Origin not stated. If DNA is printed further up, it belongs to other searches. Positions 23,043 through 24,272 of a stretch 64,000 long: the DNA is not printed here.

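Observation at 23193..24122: CorA-family channel homolog with the GMN selectivity motif replaced by AIE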

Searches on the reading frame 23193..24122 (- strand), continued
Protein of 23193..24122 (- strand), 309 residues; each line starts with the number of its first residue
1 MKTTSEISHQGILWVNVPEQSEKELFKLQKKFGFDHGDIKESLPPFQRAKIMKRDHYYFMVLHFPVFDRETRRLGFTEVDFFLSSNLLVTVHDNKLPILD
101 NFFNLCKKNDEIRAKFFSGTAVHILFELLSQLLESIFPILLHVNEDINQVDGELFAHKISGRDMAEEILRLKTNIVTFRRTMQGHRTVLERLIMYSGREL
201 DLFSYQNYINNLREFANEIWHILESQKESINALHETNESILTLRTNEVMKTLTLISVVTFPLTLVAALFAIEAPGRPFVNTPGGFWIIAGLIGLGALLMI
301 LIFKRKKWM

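Call 66: find_homologous_proteins(query=A3, max_evalue=1e-10)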
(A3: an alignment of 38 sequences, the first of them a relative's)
Query A3 (38 sequences) (308 aa, profile of the alignment): 154 proteins with E <= 1e-10 among 6540 candidates; the best 120 are listed.
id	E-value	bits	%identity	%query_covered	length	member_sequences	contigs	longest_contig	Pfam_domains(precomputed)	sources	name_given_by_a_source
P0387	2.7e-114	399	33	95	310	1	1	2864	PF01544.24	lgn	-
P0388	7.0e-112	391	32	97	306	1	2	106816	PF01544.24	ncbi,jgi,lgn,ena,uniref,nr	ncbi:hypothetical protein CVV26_00805 [Candidatus Kuenenbacteria bacterium HGW-Kuenenbacteria-1]|uni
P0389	3.9e-111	389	34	93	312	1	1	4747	PF01544.24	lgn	-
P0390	2.5e-110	386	41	97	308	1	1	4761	PF01544.24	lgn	-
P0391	3.6e-109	383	39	93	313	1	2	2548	PF01544.24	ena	-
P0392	3.8e-108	379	36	100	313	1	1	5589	PF01544.24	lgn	-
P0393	1.1e-106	374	35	95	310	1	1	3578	PF01544.24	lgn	-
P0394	5.7e-106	372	33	93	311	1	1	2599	PF01544.24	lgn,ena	-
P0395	4.6e-105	369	34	93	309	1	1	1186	PF01544.24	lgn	-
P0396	1.3e-104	368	32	93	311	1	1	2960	PF01544.24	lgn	-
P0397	3.7e-104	366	33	94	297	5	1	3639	PF01544.24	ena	-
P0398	4.8e-104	366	34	100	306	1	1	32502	PF01544.24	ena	-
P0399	1.6e-103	364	34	97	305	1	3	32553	PF01544.24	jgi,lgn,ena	-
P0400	4.8e-103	362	48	100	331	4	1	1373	PF01544.24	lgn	-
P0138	2.4e-102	360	100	100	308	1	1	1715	PF01544.24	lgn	-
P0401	9.8e-102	358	31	99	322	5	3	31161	PF01544.24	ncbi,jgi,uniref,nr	ncbi:hypothetical protein COY93_03970 [Candidatus Uhrbacteria bacterium CG_4_10_14_0_8_um_filter_58_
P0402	8.6e-101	355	28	97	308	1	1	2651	PF01544.24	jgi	-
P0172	1.1e-100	355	41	100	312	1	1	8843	PF01544.24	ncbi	-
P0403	4.3e-99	349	32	95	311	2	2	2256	PF01544.24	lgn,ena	-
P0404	6.9e-99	349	32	93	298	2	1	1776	PF01544.24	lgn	-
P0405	5.3e-98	346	33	93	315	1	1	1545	PF01544.24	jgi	jgi:magnesium transporter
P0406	6.4e-98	346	31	94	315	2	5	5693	PF01544.24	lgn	-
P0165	9.1e-98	345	43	93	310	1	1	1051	PF01544.24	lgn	-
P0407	9.3e-98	345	33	94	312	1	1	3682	PF01544.24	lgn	-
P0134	1.8e-96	341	33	94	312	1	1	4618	PF01544.24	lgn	-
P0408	8.7e-96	339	33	94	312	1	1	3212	PF01544.24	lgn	-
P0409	8.9e-96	339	43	95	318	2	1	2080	PF01544.24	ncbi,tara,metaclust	tara:strand:- start:167 stop:1123 length:957 start_codon:yes stop_codon:yes gene_type:complete|metac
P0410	1.1e-95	338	42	93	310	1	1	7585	PF01544.24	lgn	-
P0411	3.0e-95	337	42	99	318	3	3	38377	PF01544.24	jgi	-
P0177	4.3e-94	333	32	97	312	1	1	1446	PF01544.24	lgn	-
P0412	5.0e-94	333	43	95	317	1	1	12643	PF01544.24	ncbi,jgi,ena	-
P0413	5.4e-94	333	26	97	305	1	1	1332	PF01544.24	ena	-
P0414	8.0e-94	332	26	97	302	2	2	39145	PF01544.24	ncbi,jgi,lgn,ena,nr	ncbi:magnesium transporter CorA family protein [Patescibacteria group bacterium]|nr:magnesium transp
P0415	3.1e-93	330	30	98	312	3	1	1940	PF01544.24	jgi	jgi:magnesium transporter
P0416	7.6e-93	329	26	95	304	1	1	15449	PF01544.24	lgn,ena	-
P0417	1.1e-92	328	32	98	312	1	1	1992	PF01544.24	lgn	-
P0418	2.5e-92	327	25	95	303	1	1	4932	PF01544.24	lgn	-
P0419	4.3e-92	326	35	94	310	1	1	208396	PF01544.24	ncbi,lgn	-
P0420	9.4e-90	319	25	95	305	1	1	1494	PF01544.24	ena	-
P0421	2.0e-89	318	24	95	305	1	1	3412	PF01544.24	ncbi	-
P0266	4.7e-87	310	22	100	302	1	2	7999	PF01544.24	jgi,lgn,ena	-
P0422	6.8e-87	309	26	94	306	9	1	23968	PF01544.24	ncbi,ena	-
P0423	1.9e-86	308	26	95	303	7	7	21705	PF01544.24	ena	-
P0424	8.3e-85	303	31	98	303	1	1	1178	PF01544.24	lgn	-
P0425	1.2e-83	299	23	94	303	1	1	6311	PF01544.24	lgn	-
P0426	1.5e-83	298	25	93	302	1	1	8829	PF01544.24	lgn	-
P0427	1.9e-83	298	32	97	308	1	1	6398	PF01544.24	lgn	-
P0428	9.0e-83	296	25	94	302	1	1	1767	PF01544.24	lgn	-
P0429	5.3e-82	293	24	93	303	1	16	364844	PF01544.24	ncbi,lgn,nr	ncbi:MAG: magnesium transporter CorA family protein [Candidatus Sungbacteria bacterium]|nr:magnesium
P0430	7.8e-82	293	32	97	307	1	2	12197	PF01544.24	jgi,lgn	-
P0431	3.8e-81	291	23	92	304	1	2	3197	PF01544.24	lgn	-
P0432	2.3e-80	288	26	94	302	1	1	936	PF01544.24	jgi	jgi:magnesium transporter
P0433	1.4e-79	285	24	99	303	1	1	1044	PF01544.24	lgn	-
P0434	1.7e-79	285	24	100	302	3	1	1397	PF01544.24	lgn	-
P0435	1.9e-79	285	23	83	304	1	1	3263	PF01544.24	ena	-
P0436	2.0e-79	285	23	97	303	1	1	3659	PF01544.24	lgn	-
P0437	2.3e-79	285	25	96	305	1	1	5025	PF01544.24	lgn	-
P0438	2.7e-79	284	24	93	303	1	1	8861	PF01544.24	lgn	-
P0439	3.1e-79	284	24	99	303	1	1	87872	PF01544.24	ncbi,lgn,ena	-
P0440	5.7e-79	283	24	99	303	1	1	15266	PF01544.24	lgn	-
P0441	1.2e-78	282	22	93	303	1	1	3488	PF01544.24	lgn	-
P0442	1.7e-78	282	24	99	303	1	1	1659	PF01544.24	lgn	-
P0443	1.8e-78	282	25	94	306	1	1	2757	PF01544.24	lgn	-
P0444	2.1e-78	281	25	99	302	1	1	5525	PF01544.24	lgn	-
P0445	2.6e-78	281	24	99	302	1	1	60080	PF01544.24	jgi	jgi:magnesium transporter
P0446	2.6e-78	281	25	99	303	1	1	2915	PF01544.24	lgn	-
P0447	3.5e-78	281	25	99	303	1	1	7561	PF01544.24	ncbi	-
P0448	4.1e-78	281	24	93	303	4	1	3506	PF01544.24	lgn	-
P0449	5.4e-78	280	23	99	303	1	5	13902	PF01544.24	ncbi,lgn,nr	ncbi:MAG: magnesium transporter CorA family protein [Candidatus Sungbacteria bacterium]|nr:magnesium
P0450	6.3e-78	280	24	99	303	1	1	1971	PF01544.24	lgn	-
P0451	6.7e-78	280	24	99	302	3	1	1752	PF01544.24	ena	-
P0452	7.4e-78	280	23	94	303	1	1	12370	PF01544.24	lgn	-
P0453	1.5e-77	279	24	99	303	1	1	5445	PF01544.24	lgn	-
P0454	2.3e-77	278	22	93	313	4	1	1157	PF01544.24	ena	-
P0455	2.6e-77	278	26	84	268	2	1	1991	PF01544.24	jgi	-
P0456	4.8e-77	277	23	99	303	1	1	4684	PF01544.24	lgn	-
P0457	9.9e-77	276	24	99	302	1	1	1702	PF01544.24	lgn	-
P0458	1.4e-76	276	24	94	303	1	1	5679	PF01544.24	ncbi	-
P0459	2.6e-76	275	24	94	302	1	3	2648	PF01544.24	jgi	-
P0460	4.0e-76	274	24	79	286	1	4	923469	PF01544.24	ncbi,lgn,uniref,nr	ncbi:MAG: magnesium transporter CorA family protein [Candidatus Sungiibacteriota bacterium]|uniref:M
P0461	7.9e-76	273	24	99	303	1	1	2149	PF01544.24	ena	-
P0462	8.8e-76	273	23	93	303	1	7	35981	PF01544.24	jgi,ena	-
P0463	1.2e-75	272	23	94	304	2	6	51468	PF01544.24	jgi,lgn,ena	-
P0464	2.1e-75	272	23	93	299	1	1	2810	PF01544.24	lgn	-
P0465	3.8e-75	271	26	89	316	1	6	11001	PF01544.24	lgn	-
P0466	4.2e-75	271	25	94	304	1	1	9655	PF01544.24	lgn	-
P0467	4.4e-75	271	23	93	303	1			PF01544.24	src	-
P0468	7.0e-75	270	26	93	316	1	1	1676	PF01544.24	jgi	-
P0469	7.9e-75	270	24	92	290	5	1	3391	PF01544.24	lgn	-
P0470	9.1e-75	270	25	93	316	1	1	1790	PF01544.24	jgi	-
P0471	9.1e-75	270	25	93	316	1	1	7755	PF01544.24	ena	-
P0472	1.1e-74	269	26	93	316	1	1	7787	PF01544.24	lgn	-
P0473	1.4e-74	269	25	93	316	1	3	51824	PF01544.24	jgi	jgi:magnesium transporter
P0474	1.6e-74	269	23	93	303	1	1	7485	PF01544.24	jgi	-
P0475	2.8e-74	268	26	93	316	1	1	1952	PF01544.24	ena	-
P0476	4.0e-74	267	25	99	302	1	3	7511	PF01544.24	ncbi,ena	-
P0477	4.4e-74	267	27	94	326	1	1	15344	PF01544.24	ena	-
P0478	4.5e-74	267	26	93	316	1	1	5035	PF01544.24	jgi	jgi:magnesium transporter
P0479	9.3e-74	266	25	92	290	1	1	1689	PF01544.24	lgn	-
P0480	2.1e-73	265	22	95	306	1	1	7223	PF01544.24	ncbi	-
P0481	3.9e-73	264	25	79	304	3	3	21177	PF01544.24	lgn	-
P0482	5.4e-73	264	27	94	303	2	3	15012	PF01544.24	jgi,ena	-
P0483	6.1e-73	264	26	89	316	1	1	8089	PF01544.24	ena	-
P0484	1.0e-72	263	21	95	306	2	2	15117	PF01544.24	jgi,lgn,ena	-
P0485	2.6e-72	262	27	89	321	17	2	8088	PF01544.24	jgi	jgi:magnesium transporter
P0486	3.0e-72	261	28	89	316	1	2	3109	PF01544.24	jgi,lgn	jgi:magnesium transporter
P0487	5.6e-72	260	26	89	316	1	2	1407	PF01544.24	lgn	-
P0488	6.3e-72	260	28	89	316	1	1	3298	PF01544.24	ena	-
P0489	6.6e-72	260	28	89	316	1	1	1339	PF01544.24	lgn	-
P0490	1.7e-71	259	26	89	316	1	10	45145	PF01544.24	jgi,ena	jgi:magnesium transporter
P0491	2.9e-71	258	26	89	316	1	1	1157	PF01544.24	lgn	-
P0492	1.3e-70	256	23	92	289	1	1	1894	PF01544.24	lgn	-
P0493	1.8e-70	255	21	99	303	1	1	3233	PF01544.24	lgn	-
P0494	5.9e-69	250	23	93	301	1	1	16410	PF01544.24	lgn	-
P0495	3.2e-68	248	20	99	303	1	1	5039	PF01544.24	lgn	-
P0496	6.7e-68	247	25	94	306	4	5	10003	PF01544.24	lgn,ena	-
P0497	2.0e-64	236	21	81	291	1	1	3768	PF01544.24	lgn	-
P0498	1.3e-63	233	28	93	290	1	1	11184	PF01544.24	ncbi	-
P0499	5.5e-63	231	29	94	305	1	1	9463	PF01544.24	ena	-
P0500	6.5e-58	214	27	71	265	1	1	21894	PF01544.24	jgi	-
